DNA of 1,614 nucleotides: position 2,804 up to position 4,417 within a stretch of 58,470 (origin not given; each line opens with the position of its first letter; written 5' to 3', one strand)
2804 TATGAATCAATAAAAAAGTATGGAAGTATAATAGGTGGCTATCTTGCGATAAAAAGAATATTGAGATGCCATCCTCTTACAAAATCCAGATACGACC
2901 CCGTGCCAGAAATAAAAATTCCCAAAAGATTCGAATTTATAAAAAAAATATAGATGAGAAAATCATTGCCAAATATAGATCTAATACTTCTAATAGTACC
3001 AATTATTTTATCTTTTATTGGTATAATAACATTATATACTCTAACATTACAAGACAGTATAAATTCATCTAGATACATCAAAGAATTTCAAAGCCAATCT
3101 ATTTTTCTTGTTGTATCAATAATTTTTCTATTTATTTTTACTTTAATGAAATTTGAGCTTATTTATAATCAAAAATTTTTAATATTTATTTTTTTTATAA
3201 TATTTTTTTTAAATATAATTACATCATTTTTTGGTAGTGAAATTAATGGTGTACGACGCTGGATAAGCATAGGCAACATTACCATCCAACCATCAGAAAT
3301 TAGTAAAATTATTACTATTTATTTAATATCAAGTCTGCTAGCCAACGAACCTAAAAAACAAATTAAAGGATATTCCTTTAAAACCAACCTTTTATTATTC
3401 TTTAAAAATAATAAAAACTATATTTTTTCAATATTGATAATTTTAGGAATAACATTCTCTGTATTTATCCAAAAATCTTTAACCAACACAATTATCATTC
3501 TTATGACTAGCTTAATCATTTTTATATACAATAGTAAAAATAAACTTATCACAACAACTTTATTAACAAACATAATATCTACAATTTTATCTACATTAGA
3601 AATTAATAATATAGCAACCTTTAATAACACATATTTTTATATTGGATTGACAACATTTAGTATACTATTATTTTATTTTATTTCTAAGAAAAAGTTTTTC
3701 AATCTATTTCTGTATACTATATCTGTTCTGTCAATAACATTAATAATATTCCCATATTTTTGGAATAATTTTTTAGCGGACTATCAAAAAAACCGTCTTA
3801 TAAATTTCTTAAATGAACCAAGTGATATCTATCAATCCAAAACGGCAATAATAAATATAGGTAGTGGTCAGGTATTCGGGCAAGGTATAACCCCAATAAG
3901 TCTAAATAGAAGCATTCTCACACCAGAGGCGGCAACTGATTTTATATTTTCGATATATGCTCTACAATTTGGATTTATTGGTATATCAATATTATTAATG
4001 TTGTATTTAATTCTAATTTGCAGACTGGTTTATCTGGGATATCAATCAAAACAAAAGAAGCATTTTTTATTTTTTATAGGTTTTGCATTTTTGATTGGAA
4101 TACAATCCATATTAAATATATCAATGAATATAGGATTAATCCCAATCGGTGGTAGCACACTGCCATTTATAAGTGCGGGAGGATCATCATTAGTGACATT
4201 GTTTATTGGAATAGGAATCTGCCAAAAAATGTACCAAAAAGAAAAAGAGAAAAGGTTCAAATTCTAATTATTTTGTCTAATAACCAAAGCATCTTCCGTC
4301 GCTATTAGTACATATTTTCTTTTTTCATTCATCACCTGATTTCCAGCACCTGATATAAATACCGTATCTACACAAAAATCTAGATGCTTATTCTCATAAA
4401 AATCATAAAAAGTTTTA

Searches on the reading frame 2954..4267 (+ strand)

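Call 62: search_protein_families(library=pfam, proteins=[window:2954-4267:+], max_evalue=0.001)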
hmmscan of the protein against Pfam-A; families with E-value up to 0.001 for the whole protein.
window:2954-4267:+ (437 aa): 1 family
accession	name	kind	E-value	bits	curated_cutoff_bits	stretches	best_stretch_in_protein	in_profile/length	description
PF01098.24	FTSW_RODA_SPOVE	-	4.9e-54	184.1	26.4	2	234-430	161-354/356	Cell cycle protein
